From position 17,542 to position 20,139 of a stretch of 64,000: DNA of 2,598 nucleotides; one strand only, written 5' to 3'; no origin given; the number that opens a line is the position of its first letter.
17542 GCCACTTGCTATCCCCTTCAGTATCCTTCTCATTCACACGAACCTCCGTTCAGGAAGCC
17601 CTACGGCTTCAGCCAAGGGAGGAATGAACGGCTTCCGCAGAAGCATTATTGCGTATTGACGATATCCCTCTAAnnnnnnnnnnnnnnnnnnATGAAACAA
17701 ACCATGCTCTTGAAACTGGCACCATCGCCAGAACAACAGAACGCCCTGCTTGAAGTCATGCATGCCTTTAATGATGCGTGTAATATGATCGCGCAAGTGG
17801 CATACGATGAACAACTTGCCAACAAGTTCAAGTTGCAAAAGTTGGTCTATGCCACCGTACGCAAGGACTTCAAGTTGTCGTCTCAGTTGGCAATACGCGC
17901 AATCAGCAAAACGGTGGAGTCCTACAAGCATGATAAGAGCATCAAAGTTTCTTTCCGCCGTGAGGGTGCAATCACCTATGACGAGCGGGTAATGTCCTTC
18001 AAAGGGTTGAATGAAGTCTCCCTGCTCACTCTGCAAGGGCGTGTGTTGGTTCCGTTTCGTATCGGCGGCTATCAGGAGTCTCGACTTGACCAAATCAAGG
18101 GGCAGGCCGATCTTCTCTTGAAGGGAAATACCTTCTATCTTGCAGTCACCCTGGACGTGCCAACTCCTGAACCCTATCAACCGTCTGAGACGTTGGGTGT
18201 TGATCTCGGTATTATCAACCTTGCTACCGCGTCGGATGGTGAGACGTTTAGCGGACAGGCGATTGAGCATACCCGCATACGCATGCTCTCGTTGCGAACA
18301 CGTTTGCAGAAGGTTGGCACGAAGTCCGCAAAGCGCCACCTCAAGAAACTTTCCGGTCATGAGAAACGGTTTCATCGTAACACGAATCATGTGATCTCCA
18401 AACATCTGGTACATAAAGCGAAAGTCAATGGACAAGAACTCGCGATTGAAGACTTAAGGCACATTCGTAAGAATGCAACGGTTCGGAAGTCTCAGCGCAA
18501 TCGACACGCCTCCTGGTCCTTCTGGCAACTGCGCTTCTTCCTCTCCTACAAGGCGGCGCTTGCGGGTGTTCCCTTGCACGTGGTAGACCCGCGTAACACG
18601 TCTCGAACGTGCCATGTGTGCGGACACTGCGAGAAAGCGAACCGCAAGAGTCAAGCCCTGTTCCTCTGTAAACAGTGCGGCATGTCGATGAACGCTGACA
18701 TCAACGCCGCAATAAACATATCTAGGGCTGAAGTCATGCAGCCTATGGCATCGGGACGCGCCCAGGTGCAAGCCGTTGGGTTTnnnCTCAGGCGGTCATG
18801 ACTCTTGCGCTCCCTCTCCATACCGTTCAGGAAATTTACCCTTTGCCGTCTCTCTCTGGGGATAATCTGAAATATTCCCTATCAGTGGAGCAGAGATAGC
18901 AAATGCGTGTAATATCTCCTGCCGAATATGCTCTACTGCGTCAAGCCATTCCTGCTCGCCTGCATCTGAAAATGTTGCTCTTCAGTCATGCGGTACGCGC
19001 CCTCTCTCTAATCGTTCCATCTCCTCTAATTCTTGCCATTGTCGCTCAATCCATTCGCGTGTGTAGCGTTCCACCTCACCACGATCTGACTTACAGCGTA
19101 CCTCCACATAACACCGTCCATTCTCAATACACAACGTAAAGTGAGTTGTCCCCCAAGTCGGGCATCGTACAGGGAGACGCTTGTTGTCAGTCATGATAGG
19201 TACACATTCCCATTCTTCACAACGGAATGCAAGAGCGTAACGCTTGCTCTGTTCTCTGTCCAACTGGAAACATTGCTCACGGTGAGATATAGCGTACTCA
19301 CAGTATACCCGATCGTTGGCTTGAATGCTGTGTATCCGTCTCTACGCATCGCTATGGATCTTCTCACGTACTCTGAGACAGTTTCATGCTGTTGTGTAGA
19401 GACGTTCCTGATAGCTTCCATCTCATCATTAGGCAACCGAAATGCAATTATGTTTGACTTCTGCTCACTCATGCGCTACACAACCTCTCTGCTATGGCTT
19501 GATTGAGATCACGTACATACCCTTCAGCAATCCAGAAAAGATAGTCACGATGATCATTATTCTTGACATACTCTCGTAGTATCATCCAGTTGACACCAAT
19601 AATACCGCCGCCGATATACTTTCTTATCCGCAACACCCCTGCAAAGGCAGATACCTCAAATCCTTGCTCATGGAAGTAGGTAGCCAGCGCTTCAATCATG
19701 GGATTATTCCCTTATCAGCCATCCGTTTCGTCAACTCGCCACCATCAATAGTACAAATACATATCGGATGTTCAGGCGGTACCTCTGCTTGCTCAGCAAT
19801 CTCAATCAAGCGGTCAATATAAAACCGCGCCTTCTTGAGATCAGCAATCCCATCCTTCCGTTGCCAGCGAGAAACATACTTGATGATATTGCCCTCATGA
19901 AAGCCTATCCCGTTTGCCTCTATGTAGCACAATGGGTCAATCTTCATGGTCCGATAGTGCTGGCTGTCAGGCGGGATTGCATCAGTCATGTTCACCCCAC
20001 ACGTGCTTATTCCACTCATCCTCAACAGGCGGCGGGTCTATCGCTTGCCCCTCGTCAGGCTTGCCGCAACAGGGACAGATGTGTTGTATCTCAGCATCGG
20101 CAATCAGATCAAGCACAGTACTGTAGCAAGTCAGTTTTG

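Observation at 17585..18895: TnpB-only IS200/IS605 element inserted in the phage late region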

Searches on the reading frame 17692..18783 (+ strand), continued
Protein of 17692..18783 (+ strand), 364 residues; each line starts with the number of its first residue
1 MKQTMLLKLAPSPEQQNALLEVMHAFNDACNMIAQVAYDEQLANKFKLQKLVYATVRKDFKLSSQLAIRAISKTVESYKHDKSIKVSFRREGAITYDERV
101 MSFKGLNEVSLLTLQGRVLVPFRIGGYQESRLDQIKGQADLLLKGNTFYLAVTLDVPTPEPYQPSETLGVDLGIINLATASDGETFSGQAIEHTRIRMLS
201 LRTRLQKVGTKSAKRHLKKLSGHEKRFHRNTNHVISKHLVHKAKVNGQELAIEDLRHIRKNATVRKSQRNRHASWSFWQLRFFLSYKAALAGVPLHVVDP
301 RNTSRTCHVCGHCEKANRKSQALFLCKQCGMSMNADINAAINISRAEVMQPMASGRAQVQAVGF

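Call 24: find_related_loci(query=window:17692-18783:+, collection=metagenome_contigs, flank=1500)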
Query window:17692-18783:+ (364 aa) in metagenome_contigs; peptide patterns used: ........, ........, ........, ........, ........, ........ (x = any residue, [..] = any of these).
93 stretches matched a pattern; 19 encode a relative of the query (tblastn E <= 1e-3); 19 distinct loci.
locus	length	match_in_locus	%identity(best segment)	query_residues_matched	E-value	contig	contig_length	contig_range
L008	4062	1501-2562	79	1-352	0e+0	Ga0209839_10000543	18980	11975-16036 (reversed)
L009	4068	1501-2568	78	1-354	0e+0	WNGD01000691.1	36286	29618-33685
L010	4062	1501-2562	77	1-352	0e+0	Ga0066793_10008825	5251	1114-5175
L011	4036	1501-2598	71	1-364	0e+0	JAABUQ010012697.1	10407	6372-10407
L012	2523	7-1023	78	18-354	0e+0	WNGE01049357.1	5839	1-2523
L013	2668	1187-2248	73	1-352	0e+0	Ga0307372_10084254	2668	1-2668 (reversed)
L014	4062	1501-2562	74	1-352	2e-175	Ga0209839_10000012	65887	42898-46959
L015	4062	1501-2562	71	1-352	2e-174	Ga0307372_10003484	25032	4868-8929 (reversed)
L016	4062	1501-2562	74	1-352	3e-172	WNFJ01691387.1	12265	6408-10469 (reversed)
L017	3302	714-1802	70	1-361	3e-173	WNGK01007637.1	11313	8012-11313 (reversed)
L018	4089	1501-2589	70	1-361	1e-169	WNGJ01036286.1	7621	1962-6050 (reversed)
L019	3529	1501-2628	70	1-364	4e-172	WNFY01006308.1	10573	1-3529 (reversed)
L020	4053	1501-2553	68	1-341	2e-161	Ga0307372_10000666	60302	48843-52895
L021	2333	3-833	77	78-352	2e-147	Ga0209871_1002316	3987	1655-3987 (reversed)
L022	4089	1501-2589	70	1-361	5e-170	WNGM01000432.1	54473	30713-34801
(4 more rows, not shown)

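Call 35: find_encoding_contigs(protein=P0032, flank=10000, max_places=3)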
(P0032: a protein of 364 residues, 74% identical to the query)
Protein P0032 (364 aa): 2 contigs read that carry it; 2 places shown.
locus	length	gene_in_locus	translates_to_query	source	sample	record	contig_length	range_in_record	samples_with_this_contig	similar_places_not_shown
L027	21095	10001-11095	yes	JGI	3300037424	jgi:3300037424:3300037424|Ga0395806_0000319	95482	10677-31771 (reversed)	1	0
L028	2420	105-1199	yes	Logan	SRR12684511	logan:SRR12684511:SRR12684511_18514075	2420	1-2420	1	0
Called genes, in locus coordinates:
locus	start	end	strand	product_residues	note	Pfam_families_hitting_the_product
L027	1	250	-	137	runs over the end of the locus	PF01797:Y1_Tnp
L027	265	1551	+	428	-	PF01385:OrfB_IS605, PF07282:Cas12f1-like_TNB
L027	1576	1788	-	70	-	-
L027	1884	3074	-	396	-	-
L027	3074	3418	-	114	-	PF01541:GIY-YIG (weak)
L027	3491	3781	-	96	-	-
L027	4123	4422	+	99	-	-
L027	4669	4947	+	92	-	-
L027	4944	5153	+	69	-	-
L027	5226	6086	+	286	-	PF13479:AAA_24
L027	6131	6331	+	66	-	-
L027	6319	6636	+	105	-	-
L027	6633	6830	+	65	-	-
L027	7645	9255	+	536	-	PF05731:TROVE, PF09967:DUF2201 (weak), PF13519:VWA_2 (faint), PF25045:vWA_Ro60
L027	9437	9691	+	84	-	-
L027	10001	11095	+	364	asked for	PF01385:OrfB_IS605, PF07282:Cas12f1-like_TNB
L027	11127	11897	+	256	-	PF10543:ORF6N, PF26567:BstA_C (weak)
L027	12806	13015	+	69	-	-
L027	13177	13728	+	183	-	-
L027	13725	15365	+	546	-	PF17289:Terminase_6C (weak)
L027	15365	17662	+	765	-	PF04860:Phage_portal, PF04233:Phage_Mu_F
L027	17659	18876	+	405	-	PF04586:Peptidase_S78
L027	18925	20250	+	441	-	PF05065:Phage_capsid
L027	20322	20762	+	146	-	-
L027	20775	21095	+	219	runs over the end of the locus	PF05135:Phage_connect_1 (faint)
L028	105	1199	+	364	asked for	PF01385:OrfB_IS605, PF07282:Cas12f1-like_TNB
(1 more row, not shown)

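Call 43: search_solved_structures(query=window:17692-18783:+, max_evalue=0.001, show_alignments=2)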
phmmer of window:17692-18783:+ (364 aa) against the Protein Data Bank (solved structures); distinct sequences matched with E-value up to 0.001: 26.
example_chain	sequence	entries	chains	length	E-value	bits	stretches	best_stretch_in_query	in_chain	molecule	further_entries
8hr5_A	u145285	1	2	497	1.4e-24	90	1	144-346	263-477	Transposase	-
9nzq_A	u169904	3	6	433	3.7e-22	82.1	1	137-349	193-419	Cas12f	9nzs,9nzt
9nzp_A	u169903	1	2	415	7.9e-20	74.4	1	212-346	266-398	IS200/IS605 family element transposase accessory protein TnpB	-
9nzo_B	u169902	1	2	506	1.4e-18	70.3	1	149-328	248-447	Cas12f Effector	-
9nzr_A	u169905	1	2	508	1.4e-18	70.3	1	149-328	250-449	Cas12f Nuclease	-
8j1j_A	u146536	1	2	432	6.5e-18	68.1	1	215-347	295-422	Transposase IS605 OrfB C-terminal domain-containing protein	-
8j12_A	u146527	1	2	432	8.9e-18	67.7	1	215-347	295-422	Transposase IS605 OrfB C-terminal domain-containing protein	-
8j3r_A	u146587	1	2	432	1.8e-17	66.6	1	216-347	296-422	Transposase IS605 OrfB C-terminal domain-containing protein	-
7wju_A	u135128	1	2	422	2.5e-17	66.2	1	216-347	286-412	OrfB_Zn_ribbon domain-containing protein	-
8dzj_A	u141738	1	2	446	2.8e-17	66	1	216-347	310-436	OrfB_Zn_ribbon domain-containing protein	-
9i8y_A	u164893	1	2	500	8.1e-17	64.5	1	147-333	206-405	CRISPR-associated endodeoxyribonuclease Cas12f1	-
9yyg_A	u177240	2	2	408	6.6e-14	55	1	147-348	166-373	AI-designed RNA-guided nuclease | AI-generated RNA-guided nuclease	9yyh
8iaz_A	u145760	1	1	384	1.3e-12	50.7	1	139-346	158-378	Transposase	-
7l48_A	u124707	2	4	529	5.2e-11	45.4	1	125-348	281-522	Cas12f | Cas12f1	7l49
7c7l_A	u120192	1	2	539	1.1e-09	41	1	147-348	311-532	CRISPR-associated protein Cas14a.1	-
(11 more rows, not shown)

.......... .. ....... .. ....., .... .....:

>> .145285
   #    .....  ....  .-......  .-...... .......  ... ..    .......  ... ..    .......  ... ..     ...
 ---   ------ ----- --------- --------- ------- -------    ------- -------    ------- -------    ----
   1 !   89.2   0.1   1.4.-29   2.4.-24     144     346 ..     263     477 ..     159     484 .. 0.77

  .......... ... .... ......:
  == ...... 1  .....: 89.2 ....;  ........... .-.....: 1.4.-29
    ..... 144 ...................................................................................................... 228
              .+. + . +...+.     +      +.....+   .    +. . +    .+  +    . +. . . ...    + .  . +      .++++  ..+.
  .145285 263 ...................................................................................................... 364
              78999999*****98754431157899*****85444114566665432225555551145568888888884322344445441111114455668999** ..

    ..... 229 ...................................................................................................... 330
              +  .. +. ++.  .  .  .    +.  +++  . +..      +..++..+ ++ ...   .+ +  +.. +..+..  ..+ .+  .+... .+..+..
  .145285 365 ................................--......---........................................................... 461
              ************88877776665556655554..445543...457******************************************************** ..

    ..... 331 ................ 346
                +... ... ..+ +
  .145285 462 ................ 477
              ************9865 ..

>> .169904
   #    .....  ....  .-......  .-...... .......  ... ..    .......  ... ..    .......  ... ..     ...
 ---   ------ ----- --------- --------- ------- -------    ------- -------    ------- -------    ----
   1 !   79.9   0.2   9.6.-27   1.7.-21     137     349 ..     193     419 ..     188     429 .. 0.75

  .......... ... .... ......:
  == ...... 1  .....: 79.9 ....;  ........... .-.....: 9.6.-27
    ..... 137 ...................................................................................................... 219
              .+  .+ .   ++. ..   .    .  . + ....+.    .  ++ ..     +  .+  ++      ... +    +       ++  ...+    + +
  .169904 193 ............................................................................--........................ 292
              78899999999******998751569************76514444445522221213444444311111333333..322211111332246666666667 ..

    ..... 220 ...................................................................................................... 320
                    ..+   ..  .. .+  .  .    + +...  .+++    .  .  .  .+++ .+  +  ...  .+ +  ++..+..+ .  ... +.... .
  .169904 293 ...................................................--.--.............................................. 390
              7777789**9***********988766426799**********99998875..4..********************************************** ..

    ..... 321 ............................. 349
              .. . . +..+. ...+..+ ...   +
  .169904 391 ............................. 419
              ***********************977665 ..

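Call 71: search_protein_families(library=phrogs, proteins=[window:17692-18783:+], max_evalue=0.01)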
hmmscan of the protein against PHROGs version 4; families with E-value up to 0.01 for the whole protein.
window:17692-18783:+ (364 aa): 5 families
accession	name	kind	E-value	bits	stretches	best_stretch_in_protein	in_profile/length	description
phrog_12300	-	integration and excision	5.7e-46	158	1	147-346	41-240/286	transposase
phrog_506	-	integration and excision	9.7e-43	147.8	1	1-351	6-368/403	transposase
phrog_17087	-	unknown function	2.9e-09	38.2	1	229-343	15-128/141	-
phrog_16792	-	unknown function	0.00021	22.6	1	227-344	41-154/180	-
phrog_13964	-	integration and excision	0.00049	20.7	1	146-208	156-219/237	transposase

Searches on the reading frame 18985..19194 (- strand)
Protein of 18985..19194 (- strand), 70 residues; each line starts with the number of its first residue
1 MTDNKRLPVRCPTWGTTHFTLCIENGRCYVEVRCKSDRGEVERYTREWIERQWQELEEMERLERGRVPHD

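Call 71: search_protein_families(library=phrogs, proteins=[window:18985-19194:-], max_evalue=0.01)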
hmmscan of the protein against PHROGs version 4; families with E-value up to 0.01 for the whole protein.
window:18985-19194:- (70 aa): 0 families

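Call 77: search_protein_representatives(protein=window:18985-19194:-)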
Query: 70 residues. Proteins with E-value up to 0.001 (for the whole library): 5; up to 1e-10: 2; up to 1e-30: 0. The best 5 are listed.
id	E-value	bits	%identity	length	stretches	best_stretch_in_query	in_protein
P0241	2.3e-19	84.9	58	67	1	1-70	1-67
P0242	5.8e-14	67.8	53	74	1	6-60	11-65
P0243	2.1e-07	46.9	35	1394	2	28-58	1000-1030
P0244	7.0e-05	38.9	39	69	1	6-60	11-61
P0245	1.7e-04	37.7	41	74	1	6-60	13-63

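Call 78: find_encoding_contigs(protein=P0241, flank=4000, max_places=4)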
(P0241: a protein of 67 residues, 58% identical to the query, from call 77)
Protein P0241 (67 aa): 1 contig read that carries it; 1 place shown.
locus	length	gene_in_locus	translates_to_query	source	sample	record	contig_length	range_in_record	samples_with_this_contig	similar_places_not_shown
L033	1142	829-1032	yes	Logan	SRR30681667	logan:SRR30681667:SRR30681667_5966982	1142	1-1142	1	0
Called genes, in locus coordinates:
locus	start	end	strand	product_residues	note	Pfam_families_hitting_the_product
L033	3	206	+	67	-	?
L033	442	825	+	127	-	PF09643:YopX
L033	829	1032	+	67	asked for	-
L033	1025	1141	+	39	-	?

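Call 80: find_encoding_contigs(protein=P0242, flank=4000, max_places=4)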
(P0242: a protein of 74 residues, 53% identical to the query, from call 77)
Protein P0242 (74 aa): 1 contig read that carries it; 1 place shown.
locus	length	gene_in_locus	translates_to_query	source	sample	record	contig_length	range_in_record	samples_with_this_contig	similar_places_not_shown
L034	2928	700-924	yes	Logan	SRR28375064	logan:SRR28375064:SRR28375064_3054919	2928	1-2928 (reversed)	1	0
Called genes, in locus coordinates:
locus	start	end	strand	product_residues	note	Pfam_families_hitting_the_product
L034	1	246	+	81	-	?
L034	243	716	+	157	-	-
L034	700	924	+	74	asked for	-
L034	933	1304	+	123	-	-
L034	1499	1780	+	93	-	-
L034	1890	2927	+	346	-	?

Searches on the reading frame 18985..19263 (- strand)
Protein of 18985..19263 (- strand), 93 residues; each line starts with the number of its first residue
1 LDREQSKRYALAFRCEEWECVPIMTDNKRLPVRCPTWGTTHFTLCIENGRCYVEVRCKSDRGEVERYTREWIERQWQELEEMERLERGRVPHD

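Call 30: find_related_loci(query=window:18985-19263:-, collection=viral_contigs, flank=5000)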
Query window:18985-19263:- (93 aa) in viral_contigs; peptide patterns used: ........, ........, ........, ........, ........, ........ (x = any residue, [..] = any of these).
3 stretches matched a pattern, but none encodes a relative of the query by tblastn (E <= 1e-3).

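Call 33: find_homologous_proteins(query=window:18985-19263:-, max_evalue=0.001)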
Query window:18985-19263:-: no candidate shares three 5-residue words with the query. No homologue found.

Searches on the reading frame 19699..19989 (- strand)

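Call 71: search_protein_families(library=phrogs, proteins=[window:19699-19989:-], max_evalue=0.01)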
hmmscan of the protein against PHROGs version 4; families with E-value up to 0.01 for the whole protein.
window:19699-19989:- (97 aa): 20 families
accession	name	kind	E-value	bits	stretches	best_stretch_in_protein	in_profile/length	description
phrog_236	-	other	1.8e-22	81.5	1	10-74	245-314/431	nucleotide kinase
phrog_4897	-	other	4.2e-18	67.1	1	10-67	119-182/186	kinase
phrog_5839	-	unknown function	1.8e-17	64.6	1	10-75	11-77/128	-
phrog_4943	-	unknown function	1.5e-13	52.5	1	24-67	115-161/166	-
phrog_1689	-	other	2.3e-13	51.6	1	29-69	197-238/243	nucleotide kinase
phrog_11324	-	other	1.1e-12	49.7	1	11-70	16-76/139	nucleotide kinase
phrog_23238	-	unknown function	3.7e-11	44.1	1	26-67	154-195/196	-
phrog_13120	-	unknown function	8.1e-10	40.5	1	10-63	69-123/134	-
phrog_4472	-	other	2.1e-09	38.2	1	28-75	37-87/100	nucleotide kinase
phrog_10602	-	other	1.7e-08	35.7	1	11-67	104-165/168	nucleotide kinase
phrog_11450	-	unknown function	1.7e-08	34.8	1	9-69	329-392/394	-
phrog_2781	-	unknown function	1.7e-07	32.6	1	26-68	204-247/253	-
phrog_4824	-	unknown function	2.5e-07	31.8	1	10-63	10-61/128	-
phrog_25460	-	unknown function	9e-07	29.7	1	11-64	82-139/144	-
phrog_32578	-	unknown function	5.5e-06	27.4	1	11-61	27-77/221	-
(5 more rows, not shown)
